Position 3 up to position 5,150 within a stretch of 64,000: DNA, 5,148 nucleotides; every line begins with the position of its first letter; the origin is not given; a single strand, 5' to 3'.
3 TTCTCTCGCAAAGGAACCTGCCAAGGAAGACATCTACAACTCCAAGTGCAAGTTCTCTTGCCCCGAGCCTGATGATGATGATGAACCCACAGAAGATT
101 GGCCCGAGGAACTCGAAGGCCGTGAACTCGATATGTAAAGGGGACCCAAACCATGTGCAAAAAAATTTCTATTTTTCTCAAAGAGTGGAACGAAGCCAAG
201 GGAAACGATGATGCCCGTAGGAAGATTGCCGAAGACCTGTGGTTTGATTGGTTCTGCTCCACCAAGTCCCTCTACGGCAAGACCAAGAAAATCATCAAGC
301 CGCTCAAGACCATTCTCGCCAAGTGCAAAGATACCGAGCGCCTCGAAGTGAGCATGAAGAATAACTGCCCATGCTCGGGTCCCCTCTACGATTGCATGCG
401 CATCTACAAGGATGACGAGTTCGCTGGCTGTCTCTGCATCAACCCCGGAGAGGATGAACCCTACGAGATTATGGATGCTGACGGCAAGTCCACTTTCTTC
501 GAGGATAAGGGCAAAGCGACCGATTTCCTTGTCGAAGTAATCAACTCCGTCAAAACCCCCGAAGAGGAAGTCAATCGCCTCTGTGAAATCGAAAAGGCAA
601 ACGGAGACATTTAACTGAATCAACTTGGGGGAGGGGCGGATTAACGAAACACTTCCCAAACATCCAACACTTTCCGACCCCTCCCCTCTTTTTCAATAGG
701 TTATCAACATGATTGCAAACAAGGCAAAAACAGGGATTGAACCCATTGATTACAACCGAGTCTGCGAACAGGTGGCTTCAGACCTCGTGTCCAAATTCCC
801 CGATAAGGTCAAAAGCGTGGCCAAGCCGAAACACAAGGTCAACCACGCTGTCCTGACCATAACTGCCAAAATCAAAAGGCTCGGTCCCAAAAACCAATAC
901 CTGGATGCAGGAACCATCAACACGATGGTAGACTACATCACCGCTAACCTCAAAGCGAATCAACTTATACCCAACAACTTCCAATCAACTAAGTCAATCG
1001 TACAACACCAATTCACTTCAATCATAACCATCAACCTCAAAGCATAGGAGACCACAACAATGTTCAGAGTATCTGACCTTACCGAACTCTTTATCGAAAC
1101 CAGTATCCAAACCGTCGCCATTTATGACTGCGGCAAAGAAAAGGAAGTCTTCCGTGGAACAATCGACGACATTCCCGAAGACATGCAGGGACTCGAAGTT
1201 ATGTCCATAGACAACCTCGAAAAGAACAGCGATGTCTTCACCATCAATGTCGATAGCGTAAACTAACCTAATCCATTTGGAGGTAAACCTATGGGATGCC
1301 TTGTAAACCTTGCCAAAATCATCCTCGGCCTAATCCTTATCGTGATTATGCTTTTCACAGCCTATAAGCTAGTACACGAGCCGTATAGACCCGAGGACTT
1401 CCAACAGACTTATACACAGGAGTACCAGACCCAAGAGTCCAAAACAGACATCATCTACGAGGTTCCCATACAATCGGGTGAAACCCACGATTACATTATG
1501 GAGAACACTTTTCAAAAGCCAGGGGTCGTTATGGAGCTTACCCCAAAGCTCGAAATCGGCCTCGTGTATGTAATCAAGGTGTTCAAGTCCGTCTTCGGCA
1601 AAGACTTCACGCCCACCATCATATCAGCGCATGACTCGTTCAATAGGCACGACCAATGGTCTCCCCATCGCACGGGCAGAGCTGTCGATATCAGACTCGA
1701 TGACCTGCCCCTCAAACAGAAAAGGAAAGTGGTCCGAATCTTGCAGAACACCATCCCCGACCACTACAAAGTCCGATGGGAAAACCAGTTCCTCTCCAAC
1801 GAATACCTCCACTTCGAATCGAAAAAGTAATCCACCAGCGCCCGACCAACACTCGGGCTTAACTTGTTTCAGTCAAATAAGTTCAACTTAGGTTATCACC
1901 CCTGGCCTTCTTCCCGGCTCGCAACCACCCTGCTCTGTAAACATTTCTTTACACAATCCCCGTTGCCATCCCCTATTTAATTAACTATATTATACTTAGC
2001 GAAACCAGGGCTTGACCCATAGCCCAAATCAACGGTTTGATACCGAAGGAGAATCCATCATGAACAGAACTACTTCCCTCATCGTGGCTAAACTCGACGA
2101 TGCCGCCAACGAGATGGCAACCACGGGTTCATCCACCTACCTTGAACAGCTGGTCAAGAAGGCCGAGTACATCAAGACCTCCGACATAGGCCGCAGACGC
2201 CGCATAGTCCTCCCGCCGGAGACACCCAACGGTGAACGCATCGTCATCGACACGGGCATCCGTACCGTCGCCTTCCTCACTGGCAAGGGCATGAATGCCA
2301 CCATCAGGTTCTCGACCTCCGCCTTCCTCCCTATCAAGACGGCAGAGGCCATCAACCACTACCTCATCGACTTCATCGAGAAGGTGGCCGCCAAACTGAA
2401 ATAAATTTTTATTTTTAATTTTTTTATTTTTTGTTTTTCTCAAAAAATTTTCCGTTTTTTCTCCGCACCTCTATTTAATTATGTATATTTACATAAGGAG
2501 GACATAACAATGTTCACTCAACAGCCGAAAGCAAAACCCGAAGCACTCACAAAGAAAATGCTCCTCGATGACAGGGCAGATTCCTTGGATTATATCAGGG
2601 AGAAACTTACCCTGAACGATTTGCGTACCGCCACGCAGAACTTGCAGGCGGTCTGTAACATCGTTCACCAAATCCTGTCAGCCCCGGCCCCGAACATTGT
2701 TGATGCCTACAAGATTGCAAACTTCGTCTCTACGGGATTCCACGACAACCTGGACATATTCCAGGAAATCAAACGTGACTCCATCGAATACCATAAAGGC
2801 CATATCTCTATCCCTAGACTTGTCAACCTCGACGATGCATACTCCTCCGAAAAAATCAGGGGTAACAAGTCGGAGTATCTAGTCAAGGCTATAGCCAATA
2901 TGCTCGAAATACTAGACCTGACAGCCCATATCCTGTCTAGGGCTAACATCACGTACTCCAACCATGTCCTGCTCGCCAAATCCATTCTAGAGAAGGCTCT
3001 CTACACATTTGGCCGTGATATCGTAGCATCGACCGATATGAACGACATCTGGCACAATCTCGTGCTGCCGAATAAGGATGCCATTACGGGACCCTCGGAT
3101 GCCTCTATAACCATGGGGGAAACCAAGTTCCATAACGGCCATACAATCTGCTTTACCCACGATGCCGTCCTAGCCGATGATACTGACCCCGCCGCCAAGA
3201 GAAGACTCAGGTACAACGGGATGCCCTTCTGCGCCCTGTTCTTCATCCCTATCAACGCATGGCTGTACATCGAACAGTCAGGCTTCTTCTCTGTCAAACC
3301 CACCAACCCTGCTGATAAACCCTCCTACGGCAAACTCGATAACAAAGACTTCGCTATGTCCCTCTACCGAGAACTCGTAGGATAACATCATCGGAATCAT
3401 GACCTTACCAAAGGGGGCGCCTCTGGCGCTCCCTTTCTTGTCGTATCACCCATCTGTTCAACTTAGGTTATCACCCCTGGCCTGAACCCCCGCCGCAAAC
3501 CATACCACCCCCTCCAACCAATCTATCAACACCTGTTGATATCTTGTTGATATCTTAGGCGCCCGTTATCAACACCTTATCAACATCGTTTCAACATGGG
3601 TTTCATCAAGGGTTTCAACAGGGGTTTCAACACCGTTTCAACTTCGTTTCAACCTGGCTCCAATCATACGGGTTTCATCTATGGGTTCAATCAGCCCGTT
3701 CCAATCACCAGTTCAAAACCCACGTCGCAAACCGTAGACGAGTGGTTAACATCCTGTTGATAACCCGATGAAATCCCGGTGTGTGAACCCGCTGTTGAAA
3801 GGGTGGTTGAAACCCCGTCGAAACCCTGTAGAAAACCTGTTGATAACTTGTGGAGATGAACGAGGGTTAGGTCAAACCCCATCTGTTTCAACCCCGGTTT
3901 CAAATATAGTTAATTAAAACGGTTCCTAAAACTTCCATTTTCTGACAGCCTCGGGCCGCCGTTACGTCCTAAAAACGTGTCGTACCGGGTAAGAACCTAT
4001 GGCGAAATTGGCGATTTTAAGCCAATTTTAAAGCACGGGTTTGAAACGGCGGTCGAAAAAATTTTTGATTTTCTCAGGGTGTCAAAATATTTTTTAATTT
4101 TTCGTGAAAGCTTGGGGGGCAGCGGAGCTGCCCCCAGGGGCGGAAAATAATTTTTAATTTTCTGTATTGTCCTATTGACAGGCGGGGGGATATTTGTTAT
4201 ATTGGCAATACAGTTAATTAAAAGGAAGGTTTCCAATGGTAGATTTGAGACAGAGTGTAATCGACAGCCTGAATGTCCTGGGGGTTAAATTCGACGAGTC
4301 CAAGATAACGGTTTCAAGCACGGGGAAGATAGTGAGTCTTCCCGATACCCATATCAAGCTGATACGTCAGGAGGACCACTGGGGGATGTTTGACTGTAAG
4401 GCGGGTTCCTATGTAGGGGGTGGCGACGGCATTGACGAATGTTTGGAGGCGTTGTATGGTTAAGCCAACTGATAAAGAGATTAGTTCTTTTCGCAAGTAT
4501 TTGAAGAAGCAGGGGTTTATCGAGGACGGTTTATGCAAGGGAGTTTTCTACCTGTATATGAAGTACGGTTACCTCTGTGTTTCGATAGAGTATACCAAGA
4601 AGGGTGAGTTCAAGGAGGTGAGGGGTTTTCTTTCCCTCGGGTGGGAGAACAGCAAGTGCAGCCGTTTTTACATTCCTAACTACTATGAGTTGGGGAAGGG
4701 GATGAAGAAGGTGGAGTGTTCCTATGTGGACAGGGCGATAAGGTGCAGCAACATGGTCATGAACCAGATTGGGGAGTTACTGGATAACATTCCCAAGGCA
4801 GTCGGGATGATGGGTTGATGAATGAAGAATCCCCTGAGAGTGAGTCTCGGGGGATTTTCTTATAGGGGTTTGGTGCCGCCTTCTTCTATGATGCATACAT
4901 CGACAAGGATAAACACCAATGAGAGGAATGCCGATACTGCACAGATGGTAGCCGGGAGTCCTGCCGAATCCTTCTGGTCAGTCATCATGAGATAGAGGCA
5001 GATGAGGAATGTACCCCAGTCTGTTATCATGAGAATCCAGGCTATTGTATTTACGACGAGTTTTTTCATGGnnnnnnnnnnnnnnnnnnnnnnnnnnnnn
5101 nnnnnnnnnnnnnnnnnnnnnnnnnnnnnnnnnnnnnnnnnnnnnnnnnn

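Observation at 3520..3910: Origin-like region: DnaA-box-like palindromes followed by opposed arrays of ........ iterons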

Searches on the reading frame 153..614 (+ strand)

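Call 11: search_protein_families(library=pfam, proteins=[window:153-614:+], max_evalue=0.1)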
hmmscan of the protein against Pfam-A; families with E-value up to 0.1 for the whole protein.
window:153-614:+ (153 aa): 0 families

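Call 12: search_protein_families(library=phrogs, proteins=[window:153-614:+], max_evalue=0.1)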
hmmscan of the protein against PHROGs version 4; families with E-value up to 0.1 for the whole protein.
window:153-614:+ (153 aa): 1 family
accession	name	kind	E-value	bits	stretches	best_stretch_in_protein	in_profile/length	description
phrog_29358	-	unknown function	0.072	14.7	0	37-90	29-81/105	-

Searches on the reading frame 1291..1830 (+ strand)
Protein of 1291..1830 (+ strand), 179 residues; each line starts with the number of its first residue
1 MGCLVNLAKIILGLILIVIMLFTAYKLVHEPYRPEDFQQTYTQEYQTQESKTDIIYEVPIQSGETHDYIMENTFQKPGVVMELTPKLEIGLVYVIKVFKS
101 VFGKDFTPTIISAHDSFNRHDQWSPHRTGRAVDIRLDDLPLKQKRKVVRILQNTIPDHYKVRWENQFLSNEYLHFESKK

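Call 11: search_protein_families(library=pfam, proteins=[window:1291-1830:+], max_evalue=0.1)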
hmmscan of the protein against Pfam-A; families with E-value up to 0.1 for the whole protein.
window:1291-1830:+ (179 aa): 3 families
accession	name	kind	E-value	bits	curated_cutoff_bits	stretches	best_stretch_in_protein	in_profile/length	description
PF09581.16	Spore_III_AF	-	0.011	16.3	28.3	1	8-54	23-69/185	Stage III sporulation protein AF (Spore_III_AF)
PF05951.18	Peptidase_M15_2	-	0.043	14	27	1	123-153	99-129/153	Bacterial protein of unknown function (DUF882)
PF13539.11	Peptidase_M15_4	-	0.048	14.7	25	0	121-140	4-23/70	D-alanyl-D-alanine carboxypeptidase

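Call 12: search_protein_families(library=phrogs, proteins=[window:1291-1830:+], max_evalue=0.1)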
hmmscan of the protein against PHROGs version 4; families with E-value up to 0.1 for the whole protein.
window:1291-1830:+ (179 aa): 0 families

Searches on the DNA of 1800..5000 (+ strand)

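Call 5: search_dna_similar(query=window:1800-5000:+, collection=phages, mode=near)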
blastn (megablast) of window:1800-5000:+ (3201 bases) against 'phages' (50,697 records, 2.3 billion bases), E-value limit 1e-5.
No match.

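Call 38: search_rna_families(source=window, start=3300, end=4400, threshold=evalue, max_evalue=1)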
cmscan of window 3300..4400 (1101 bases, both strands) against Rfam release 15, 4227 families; matches with E-value up to 1: 2.
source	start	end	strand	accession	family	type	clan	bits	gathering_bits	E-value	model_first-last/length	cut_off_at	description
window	3657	3743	-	RF00817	mir-80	Gene; miRNA;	-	18.7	68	0.59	1-89/89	no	mir-80 microRNA precursor family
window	3752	3821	+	RF01516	v-snoRNA-1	Gene; snRNA; snoRNA; CD-box;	-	18.5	75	0.59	1-65/65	no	Human herpesvirus 1 small nucleolar RNA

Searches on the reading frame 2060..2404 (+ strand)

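Call 11: search_protein_families(library=pfam, proteins=[window:2060-2404:+], max_evalue=0.1)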
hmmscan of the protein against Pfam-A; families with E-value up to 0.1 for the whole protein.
window:2060-2404:+ (114 aa): 1 family
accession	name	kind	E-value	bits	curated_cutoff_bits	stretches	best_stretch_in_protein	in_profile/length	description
PF22665.2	DUF6293_C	-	0.098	13.6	27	0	24-51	64-90/101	DUF6293 C-terminal winged helix domain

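Call 12: search_protein_families(library=phrogs, proteins=[window:2060-2404:+], max_evalue=0.1)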
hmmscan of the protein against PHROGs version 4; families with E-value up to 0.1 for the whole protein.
window:2060-2404:+ (114 aa): 0 families

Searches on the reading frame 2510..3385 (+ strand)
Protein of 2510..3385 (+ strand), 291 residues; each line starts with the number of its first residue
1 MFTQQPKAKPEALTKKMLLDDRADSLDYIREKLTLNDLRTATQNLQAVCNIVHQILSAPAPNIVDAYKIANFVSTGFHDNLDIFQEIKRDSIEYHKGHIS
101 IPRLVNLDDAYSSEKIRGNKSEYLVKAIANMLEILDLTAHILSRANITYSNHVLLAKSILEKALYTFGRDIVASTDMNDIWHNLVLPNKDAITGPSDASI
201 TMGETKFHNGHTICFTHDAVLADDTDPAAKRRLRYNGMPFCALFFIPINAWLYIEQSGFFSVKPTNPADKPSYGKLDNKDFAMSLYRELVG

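Call 11: search_protein_families(library=pfam, proteins=[window:2510-3385:+], max_evalue=0.1)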
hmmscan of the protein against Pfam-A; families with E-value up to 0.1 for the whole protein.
window:2510-3385:+ (291 aa): 1 family
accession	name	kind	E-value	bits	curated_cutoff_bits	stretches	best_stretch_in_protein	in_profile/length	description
PF22259.3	GPR128_GAIN_subdomA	-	0.043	14.6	22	0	33-70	25-62/101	GPR128, GAIN subdomain A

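Call 12: search_protein_families(library=phrogs, proteins=[window:2510-3385:+], max_evalue=0.1)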
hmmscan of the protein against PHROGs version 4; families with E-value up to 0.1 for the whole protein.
window:2510-3385:+ (291 aa): 1 family
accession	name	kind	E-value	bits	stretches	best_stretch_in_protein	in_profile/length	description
phrog_22109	-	unknown function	0.093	13.7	0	102-175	58-132/156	-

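Call 16: find_related_loci(query=window:2510-3385:+, collection=viral_contigs, flank=10000)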
Query window:2510-3385:+ (291 aa) in viral_contigs; peptide patterns used: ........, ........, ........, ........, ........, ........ (x = any residue, [..] = any of these).
12 stretches matched a pattern, but none encodes a relative of the query by tblastn (E <= 1e-3).

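Call 18: find_homologous_proteins(query=window:2510-3385:+)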
Query window:2510-3385:+ (291 aa): 64 proteins with E <= 0.001 among 483 candidates.
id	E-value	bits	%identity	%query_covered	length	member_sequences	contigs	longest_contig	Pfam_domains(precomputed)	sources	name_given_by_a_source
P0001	1.3e-188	643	98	100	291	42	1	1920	-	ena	-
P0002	3.7e-164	563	81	100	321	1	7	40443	-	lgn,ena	-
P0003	2.3e-115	403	64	100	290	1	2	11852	-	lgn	-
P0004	7.7e-115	401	64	100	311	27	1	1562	-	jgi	-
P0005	2.2e-107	377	60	100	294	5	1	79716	-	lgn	-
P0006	9.8e-106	371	55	100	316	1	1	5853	-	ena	-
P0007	2.1e-104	367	59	100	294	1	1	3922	-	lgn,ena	-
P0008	1.2e-101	358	60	100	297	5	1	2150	-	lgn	-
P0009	2.2e-97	344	58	100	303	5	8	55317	-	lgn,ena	-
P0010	1.1e-91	325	54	100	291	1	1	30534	-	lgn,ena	-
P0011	5.1e-89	316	53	100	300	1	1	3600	-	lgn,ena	-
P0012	9.6e-89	316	52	100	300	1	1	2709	-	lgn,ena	-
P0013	1.8e-88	315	52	100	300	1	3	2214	-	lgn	-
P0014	2.2e-88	314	53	100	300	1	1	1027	-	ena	-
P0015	2.6e-88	314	52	100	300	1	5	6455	-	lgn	-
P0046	9.6e-82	293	50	100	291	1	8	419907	-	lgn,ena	-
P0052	7.0e-81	290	49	99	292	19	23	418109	-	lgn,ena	-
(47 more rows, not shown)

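Call 19: find_encoding_contigs(protein=P0002, flank=6000, max_places=2)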
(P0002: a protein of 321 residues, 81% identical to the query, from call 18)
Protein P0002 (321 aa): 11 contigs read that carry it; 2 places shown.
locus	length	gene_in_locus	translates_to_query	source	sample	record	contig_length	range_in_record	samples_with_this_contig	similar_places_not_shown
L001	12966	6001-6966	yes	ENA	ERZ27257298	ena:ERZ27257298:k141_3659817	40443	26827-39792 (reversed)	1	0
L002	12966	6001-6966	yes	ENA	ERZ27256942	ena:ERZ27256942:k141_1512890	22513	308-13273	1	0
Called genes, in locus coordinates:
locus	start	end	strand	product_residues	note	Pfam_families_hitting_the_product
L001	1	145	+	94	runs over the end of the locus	-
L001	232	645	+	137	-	-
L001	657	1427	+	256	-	-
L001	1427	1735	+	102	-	-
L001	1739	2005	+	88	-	-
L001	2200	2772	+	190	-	-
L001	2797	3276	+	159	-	-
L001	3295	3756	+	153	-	-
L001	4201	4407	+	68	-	-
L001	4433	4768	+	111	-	-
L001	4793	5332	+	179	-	-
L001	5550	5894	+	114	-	-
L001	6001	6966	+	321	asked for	-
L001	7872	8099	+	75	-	-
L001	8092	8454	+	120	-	-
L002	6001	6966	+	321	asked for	-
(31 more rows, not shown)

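Call 20: find_encoding_contigs(protein=P0005, flank=6000, max_places=1)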
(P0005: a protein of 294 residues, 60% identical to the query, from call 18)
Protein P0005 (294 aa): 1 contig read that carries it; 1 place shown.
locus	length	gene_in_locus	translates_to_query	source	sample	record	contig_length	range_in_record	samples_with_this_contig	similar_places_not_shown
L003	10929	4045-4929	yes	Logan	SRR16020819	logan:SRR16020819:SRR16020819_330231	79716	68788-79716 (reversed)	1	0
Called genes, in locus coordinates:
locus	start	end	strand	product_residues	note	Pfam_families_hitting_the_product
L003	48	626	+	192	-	-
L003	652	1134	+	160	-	-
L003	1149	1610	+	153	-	-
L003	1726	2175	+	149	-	-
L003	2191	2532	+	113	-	-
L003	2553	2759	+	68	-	-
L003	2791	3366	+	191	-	-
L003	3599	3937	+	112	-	-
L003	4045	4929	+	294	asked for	-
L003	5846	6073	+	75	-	-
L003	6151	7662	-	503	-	PF26058:DUF8019 (faint)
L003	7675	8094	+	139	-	-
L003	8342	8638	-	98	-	-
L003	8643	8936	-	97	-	-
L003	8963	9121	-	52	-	-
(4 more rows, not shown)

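Call 21: find_encoding_contigs(protein=P0046, flank=6000, max_places=1)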
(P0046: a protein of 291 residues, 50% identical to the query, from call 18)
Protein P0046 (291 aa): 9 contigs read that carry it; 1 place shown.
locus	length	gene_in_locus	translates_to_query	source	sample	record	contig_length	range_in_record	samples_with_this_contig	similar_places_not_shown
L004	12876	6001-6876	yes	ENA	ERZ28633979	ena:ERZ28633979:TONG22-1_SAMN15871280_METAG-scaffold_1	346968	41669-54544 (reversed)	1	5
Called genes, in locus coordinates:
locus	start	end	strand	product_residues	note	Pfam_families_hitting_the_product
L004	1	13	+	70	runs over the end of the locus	-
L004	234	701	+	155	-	-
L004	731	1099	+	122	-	-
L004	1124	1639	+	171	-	-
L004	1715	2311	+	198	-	-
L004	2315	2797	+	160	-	PF14090:HTH_39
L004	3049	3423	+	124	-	-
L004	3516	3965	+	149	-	-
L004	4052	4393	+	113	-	-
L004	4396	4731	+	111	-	-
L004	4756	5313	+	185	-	-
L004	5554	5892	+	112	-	-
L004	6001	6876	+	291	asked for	-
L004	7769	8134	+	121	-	-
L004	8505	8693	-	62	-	-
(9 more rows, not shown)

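Call 29: find_related_loci(query=A1, collection=metagenome_contigs, flank=6000)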
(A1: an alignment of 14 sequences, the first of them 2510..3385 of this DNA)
Query A1 (291 aa) in metagenome_contigs; peptide patterns used: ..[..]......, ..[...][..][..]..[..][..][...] (x = any residue, [..] = any of these).
74 stretches matched a pattern; 17 encode a relative of the query (tblastn E <= 1e-3); 17 distinct loci.
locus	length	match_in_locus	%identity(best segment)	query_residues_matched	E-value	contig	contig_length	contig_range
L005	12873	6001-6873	98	1-291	0e+0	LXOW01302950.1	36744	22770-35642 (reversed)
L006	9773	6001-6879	64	1-291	2e-123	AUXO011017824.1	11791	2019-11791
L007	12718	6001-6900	52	1-291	9e-98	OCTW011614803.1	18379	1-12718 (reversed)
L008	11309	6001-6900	52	1-291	2e-97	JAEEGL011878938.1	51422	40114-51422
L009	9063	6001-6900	52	1-291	5e-96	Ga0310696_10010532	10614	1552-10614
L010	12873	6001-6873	52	1-291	1e-92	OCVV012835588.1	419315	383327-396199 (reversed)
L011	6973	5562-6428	51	1-289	3e-92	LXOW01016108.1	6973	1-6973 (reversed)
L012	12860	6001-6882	52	1-291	6e-92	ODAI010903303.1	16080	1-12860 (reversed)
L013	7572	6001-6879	50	1-291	1e-91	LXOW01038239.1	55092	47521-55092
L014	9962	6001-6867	51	5-291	1e-90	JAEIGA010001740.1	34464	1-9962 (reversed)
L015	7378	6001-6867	50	1-289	5e-90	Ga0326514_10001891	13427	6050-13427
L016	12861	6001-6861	52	7-290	7e-89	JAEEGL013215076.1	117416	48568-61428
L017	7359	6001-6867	49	5-291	2e-87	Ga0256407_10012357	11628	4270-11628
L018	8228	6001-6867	49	5-291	2e-87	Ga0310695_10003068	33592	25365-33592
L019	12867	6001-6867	52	6-290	3e-87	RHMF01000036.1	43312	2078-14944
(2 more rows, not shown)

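Call 30: find_related_loci(query=A1, collection=viral_contigs, flank=6000)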
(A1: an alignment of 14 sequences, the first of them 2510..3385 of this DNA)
Query A1 (291 aa) in viral_contigs; peptide patterns used: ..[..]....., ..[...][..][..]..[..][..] (x = any residue, [..] = any of these).
26 stretches matched a pattern; 3 encode a relative of the query (tblastn E <= 1e-3); 3 distinct loci.
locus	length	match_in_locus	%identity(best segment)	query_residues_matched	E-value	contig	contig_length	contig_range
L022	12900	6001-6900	52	1-291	3e-98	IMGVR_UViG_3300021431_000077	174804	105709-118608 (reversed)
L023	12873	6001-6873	52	1-291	2e-93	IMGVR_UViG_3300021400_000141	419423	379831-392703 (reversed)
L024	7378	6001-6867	50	1-289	1e-90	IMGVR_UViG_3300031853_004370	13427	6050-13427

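Call 33: search_dna_similar(query=window:2510-3385:+, collection=phages, mode=protein, max_evalue=0.001)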
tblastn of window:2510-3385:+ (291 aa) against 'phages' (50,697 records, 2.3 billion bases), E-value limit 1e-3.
No match.

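Call 36: search_solved_structures(query=A1, max_evalue=1)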
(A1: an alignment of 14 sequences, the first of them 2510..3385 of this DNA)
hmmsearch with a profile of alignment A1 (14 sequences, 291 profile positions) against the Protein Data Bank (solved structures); distinct sequences matched with E-value up to 1: 0.

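Call 44: predict_structure(alignment_id=A3)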
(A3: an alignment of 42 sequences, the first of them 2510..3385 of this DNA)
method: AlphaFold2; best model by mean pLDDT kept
length: 291 residues; sequences in the alignment: 42
mean_pLDDT: 90.5   pTM: 0.89
mean pLDDT of the five models: 90.5, 89.5, 86.8, 83.1, 82.8
residues with pLDDT >= 90: 210; 70-90: 70; 50-70: 7; < 50: 4
segments of 3 or more residues with pLDDT < 50: 1-4
pLDDT, mean of each block of 10 residues (from residue 1): 60 92 93 89 95 95 95 92 94 90 93 75 93 97 83 95 88 94 93 90 92 94 96 86 96 94 91 93 92 73
secondary structure, 60 per line:
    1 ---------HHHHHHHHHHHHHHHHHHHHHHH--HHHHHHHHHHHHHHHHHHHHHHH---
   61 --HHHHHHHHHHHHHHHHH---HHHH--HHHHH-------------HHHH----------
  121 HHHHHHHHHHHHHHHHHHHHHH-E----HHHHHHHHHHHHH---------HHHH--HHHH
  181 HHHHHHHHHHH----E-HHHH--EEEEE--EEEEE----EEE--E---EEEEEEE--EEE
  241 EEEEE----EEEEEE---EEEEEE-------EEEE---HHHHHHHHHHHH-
elements in order: H10-32 H35-57 H63-79 H83-86 H89-93 H107-110 H121-142 H149-161 H171-174 H177-191 H198-201 E204-208 E211-215 E220-222 E229-235 E238-245 E250-255 E259-264 E272-275 H279-290

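Call 57: find_related_loci(query=A1, collection=genome_contigs, flank=10000)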
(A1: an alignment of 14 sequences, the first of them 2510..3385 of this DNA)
Query A1 (291 aa) in genome_contigs; peptide patterns used: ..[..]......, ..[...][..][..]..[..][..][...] (x = any residue, [..] = any of these).
26 stretches matched a pattern; 1 encode a relative of the query (tblastn E <= 1e-3); 1 distinct loci.
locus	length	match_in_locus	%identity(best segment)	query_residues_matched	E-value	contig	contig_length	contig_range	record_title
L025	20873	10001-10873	51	1-291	7e-94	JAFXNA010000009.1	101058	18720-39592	MAG: Bacteroidaceae bacterium isolate RGIG6563 Sheep_Reticulum-5__c647, whole genome shotgun sequence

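Call 107: find_encoding_contigs(protein=P0052, flank=1500, max_places=10)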
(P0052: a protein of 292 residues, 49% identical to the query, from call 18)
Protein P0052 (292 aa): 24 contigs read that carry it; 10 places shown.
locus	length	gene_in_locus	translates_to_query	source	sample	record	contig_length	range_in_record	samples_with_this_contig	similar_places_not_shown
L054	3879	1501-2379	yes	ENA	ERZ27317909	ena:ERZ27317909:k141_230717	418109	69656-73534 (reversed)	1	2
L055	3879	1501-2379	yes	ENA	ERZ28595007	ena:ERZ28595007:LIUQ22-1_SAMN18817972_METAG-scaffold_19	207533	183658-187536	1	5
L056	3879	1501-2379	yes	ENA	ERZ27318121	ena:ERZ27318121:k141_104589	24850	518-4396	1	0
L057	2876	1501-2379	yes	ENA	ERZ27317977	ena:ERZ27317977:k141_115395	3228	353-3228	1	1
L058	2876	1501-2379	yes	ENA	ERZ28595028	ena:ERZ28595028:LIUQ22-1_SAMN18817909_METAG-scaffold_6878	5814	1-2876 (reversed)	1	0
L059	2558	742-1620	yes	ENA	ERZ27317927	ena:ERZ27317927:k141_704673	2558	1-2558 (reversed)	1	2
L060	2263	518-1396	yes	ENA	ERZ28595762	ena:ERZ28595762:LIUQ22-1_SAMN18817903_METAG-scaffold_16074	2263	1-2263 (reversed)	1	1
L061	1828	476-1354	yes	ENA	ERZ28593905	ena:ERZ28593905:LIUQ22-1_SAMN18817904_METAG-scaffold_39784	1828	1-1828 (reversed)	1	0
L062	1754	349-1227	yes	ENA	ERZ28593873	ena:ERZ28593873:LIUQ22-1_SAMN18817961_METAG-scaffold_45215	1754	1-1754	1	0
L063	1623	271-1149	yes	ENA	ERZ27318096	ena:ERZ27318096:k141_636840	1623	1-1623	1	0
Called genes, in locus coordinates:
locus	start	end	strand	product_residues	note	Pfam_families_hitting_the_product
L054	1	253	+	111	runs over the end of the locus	-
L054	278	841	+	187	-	-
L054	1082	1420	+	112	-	-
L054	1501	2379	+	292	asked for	-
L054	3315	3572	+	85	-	-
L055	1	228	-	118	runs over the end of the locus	-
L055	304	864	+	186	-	-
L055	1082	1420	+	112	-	-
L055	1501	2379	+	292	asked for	-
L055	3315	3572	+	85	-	-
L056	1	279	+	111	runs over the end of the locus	-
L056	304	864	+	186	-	-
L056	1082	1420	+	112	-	-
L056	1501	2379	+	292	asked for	-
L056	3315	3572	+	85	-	-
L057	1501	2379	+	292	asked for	-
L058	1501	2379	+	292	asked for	-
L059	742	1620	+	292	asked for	-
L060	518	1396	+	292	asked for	-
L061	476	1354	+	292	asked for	-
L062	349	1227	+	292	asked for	-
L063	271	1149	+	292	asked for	-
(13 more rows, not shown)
